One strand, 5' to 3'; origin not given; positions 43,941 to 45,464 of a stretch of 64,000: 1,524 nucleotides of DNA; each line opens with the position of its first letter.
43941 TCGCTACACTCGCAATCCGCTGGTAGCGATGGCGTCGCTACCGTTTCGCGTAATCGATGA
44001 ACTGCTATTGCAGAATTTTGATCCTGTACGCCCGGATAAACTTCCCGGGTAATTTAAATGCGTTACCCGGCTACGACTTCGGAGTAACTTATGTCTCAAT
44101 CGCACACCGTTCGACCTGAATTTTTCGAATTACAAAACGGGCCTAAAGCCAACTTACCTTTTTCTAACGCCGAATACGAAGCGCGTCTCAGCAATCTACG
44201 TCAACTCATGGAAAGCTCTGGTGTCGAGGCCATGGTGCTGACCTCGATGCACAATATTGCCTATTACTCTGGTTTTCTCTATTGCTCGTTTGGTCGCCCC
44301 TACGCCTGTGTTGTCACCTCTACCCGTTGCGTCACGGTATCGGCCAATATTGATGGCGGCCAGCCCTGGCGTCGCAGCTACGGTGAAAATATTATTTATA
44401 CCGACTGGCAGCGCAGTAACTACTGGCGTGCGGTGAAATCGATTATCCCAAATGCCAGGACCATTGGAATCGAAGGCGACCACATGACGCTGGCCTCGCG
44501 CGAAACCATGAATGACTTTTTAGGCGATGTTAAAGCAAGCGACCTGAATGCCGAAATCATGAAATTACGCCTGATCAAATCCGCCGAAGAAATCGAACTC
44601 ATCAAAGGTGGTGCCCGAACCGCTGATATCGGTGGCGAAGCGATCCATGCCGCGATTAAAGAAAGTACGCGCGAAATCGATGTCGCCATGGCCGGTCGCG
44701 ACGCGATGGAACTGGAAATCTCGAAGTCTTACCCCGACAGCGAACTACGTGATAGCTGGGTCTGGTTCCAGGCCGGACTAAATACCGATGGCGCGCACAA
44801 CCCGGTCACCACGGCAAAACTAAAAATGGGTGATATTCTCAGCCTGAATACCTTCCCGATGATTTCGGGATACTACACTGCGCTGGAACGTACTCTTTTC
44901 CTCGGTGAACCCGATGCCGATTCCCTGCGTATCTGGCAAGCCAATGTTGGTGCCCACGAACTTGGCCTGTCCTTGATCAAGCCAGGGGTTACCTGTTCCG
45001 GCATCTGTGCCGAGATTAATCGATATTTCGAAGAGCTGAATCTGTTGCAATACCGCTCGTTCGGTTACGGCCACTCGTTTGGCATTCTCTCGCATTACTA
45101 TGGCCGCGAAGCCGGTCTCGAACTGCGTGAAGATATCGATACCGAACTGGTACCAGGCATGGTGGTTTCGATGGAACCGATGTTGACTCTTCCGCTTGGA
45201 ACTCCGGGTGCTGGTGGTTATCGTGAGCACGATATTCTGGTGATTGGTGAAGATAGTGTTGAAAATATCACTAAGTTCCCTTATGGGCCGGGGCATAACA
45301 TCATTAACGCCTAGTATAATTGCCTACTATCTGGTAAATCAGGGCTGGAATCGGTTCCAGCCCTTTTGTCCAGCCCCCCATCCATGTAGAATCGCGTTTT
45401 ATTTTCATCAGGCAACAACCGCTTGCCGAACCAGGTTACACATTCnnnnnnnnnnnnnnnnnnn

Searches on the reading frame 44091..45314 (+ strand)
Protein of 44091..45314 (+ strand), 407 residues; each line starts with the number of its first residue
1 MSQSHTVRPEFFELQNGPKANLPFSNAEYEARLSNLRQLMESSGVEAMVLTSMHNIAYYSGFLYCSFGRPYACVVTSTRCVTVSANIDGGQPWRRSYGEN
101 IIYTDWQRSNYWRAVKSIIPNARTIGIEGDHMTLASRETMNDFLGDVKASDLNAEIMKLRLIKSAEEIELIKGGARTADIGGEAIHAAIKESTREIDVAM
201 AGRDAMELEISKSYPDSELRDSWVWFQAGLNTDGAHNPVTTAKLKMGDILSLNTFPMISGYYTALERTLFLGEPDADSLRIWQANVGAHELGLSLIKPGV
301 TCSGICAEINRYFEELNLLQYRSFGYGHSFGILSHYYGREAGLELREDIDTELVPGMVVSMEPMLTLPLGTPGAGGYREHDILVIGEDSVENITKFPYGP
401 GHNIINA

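Call 5: search_protein_families(library=pfam, proteins=[window:44091-45314:+], max_evalue=0.01)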
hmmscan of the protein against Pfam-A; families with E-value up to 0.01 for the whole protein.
window:44091-45314:+ (407 aa): 2 families
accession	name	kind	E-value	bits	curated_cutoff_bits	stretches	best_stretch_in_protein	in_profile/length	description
PF00557.29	Peptidase_M24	-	4.4e-26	92.4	23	1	174-386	6-207/208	Metallopeptidase family M24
PF01321.24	Creatinase_N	-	2.7e-15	57.5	22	1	32-162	1-128/128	Creatinase/Prolidase N-terminal domain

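Call 27: find_encoding_contigs(protein=window:44091-45314:+, flank=7000, max_places=8)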
Protein window:44091-45314:+ (407 aa): 1 contig read that carries it; 1 place shown.
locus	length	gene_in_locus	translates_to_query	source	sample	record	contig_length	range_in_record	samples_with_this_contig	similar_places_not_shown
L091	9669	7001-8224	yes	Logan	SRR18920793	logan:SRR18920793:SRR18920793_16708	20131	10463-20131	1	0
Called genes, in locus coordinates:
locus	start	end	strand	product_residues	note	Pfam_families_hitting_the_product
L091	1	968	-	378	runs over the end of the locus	PF00266:Aminotran_5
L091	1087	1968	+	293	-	PF00126:HTH_1, PF03466:LysR_substrate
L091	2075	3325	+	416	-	PF01663:Phosphodiest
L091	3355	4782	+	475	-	PF00171:Aldedh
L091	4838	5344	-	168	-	PF13470:PIN_3, PF26343:VapC50_C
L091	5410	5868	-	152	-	PF12728:HTH_17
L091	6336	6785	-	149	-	PF03625:DUF302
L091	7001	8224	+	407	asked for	PF01321:Creatinase_N, PF00557:Peptidase_M24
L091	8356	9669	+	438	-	?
